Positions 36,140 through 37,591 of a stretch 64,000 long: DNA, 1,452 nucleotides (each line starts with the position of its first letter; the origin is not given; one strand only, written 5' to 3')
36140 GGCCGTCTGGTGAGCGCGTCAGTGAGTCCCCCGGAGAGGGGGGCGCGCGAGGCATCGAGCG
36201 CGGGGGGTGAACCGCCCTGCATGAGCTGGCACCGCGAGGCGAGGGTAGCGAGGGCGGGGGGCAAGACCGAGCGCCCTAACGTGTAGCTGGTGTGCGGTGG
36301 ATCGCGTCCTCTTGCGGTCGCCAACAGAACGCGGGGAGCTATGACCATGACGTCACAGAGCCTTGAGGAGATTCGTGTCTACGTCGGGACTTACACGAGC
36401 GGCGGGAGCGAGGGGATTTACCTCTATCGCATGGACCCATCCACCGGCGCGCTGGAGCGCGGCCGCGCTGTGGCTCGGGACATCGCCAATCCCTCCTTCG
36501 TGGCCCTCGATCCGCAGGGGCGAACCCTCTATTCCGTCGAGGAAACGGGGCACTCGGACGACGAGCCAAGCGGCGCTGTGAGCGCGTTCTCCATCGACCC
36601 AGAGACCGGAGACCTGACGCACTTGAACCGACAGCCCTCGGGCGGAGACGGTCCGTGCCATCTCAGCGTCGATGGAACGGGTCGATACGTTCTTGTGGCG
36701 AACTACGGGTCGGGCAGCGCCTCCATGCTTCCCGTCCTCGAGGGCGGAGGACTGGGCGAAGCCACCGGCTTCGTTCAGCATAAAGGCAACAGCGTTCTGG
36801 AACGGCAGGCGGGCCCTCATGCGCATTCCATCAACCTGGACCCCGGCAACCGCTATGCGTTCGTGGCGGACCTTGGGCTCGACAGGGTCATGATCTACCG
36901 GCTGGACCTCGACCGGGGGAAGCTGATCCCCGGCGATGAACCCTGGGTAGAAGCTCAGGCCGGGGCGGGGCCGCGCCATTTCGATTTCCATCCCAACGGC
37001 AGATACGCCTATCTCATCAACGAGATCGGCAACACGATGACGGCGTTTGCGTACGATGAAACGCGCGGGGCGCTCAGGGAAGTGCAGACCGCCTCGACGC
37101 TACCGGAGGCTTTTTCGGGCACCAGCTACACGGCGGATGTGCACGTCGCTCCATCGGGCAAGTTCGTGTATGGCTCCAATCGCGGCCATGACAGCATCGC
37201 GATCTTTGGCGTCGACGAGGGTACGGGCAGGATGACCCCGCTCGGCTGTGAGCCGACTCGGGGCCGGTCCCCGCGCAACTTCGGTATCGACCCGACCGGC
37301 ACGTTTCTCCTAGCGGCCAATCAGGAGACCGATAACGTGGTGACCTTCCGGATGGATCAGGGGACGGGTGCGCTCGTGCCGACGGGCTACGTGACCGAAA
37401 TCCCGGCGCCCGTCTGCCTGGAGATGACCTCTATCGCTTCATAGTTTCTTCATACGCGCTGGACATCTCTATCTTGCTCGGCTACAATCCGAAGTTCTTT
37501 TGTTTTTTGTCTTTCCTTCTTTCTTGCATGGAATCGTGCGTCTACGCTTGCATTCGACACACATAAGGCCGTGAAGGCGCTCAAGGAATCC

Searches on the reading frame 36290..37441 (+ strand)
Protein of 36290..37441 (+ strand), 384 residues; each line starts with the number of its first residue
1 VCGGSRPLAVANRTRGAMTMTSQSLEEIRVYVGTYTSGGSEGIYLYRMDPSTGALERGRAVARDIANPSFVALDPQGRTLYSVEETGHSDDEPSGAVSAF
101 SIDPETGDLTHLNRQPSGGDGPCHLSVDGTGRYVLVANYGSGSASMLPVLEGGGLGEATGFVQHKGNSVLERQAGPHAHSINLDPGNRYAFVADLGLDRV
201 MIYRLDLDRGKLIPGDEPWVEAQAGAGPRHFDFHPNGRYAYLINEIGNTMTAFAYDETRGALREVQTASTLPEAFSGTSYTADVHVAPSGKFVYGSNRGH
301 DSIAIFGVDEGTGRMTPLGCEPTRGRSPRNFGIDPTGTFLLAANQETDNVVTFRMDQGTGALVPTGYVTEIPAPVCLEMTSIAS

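Call 9: search_protein_families(library=pfam, proteins=[window:36290-37441:+], max_evalue=0.1)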
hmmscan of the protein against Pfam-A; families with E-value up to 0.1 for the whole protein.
window:36290-37441:+ (384 aa): 3 families
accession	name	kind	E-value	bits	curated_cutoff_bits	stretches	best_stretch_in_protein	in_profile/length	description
PF10282.15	Lactonase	-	7.5e-117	390.8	21.7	1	30-378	2-343/344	Lactonase, 7-bladed beta-propeller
PF08450.18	SGL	-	0.00077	19.6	26.3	0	29-113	98-174/246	SMP-30/Gluconolactonase/LRE-like region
PF07433.17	DUF1513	-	0.03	13.8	27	0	70-140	55-119/304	Protein of unknown function (DUF1513)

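Call 10: search_protein_families(library=ncbifam, proteins=[window:36290-37441:+], max_evalue=0.1)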
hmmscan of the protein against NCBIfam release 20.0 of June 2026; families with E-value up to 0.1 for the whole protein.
window:36290-37441:+ (384 aa): 6 families
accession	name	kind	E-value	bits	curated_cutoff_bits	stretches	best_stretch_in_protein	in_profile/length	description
NF050136.1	PGL_lacton_Staph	exception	3.9e-55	187.2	500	1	30-377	3-339/341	6-phosphogluconolactonase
NF008258.1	PRK11028.1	equivalog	4.3e-54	183.8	370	1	92-364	55-313/330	6-phosphogluconolactonase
NF052460.1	L-NosZ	equivalog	2.6e-09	36.1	700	1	67-243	88-233/480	clade III lactonase-type nitrous-oxide reductase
NF052340.1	hydrazine_beta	equivalog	8.2e-05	21.8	560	0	56-89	23-56/372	hydrazine synthase subunit beta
TIGR03866.1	PQQ_ABC_repeats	subfamily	0.0027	16.8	287.3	0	222-266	79-122/310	PQQ-dependent catabolism-associated beta-propeller protein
TIGR02276.1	beta_rpt_yvtn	repeat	0.024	14.6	27.85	0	131-144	3-16/42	beta-propeller repeat protein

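Call 13: find_related_loci(query=window:36341-37441:+, collection=genome_contigs, flank=6000)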
Query window:36341-37441:+ (367 aa) in genome_contigs; peptide patterns used: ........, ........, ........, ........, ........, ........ (x = any residue, [..] = any of these).
137 stretches matched a pattern; 36 encode a relative of the query (tblastn E <= 1e-3); 36 distinct loci.
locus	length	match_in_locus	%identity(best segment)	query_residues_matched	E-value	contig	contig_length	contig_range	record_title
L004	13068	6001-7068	57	7-362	2e-135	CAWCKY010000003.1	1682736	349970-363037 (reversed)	MAG: uncultured Acidobacteriota bacterium isolate MFD03602.bin.2.40 genome assembly, contig: contig_19230, whole genome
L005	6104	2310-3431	54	1-367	1e-133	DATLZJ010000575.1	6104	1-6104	MAG TPA_asm: Caldilineaceae bacterium isolate SMAG_U13295 k141_421659, whole genome shotgun sequence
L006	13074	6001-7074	57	3-360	6e-131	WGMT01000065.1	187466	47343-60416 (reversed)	MAG: bacterium isolate RI_153 c_000000067683, whole genome shotgun sequence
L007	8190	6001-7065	54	10-364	3e-128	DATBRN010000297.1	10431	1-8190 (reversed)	MAG TPA_asm: Pyrinomonadaceae bacterium isolate SMAG_U4130 k141_960971, whole genome shotgun sequence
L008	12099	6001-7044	56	13-362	1e-127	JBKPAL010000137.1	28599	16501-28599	MAG: Acidobacteriota bacterium isolate GB_HAYS_MAG_00005 GB_HAYS_000000300913, whole genome shotgun sequence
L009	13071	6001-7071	54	10-366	2e-127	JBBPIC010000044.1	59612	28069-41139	MAG: Acidobacteriota bacterium isolate BPF2-06-08_bin_1 NODE_44_length_59612_cov_37.061756, whole genome shotgun sequenc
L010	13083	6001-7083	52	2-362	5e-125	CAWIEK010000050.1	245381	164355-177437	MAG: uncultured Chthonomonadaceae bacterium isolate MFD04580.bin.1.91 genome assembly, contig: contig_8371, whole genome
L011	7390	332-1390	53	8-362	6e-119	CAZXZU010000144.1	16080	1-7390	MAG TPA_asm: uncultured Heliomicrobium sp. isolate binchicken_co248_361 genome assembly, contig: NODE_4130_length_16080_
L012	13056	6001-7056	52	8-362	2e-117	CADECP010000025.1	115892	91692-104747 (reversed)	MAG: uncultured Acidobacteria bacterium isolate Acidobacteria sp. RBC074 genome assembly, contig: MAG074_25, whole genom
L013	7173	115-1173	52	8-362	2e-116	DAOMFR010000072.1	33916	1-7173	MAG TPA_asm: Blastocatellia bacterium isolate AMR_MDS_4997 NODE_409_length_33916_cov_13.265793, whole genome shotgun seq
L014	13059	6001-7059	52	8-362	3e-116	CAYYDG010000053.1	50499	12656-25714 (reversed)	MAG TPA_asm: uncultured Heliomicrobium sp. isolate binchicken_co276_100 genome assembly, contig: NODE_672_length_50499_c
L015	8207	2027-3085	51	8-362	8e-115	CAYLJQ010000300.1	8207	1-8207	MAG TPA_asm: uncultured Heliomicrobium sp. isolate binchicken_co328_55 genome assembly, contig: NODE_6593_length_8207_co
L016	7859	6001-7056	52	8-362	5e-114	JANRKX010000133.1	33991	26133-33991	MAG: Acidobacteriota bacterium isolate bins.235 k141_1787319, whole genome shotgun sequence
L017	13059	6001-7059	51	8-362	5e-114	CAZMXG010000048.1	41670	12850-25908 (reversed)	MAG TPA_asm: uncultured Heliomicrobium sp. isolate SRP173033_co1_351 genome assembly, contig: NODE_1249_length_41670_cov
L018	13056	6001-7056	52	11-362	6e-114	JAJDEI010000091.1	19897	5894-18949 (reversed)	MAG: Planctomycetaceae bacterium isolate OFTM22 OFTM22_90, whole genome shotgun sequence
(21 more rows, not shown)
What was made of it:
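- Tried and rejected: The closest lactonase relatives, at 52-59% identity, are spread over Acidobacteriota, Chloroflexota and Armatimonadota MAGs (call 13).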
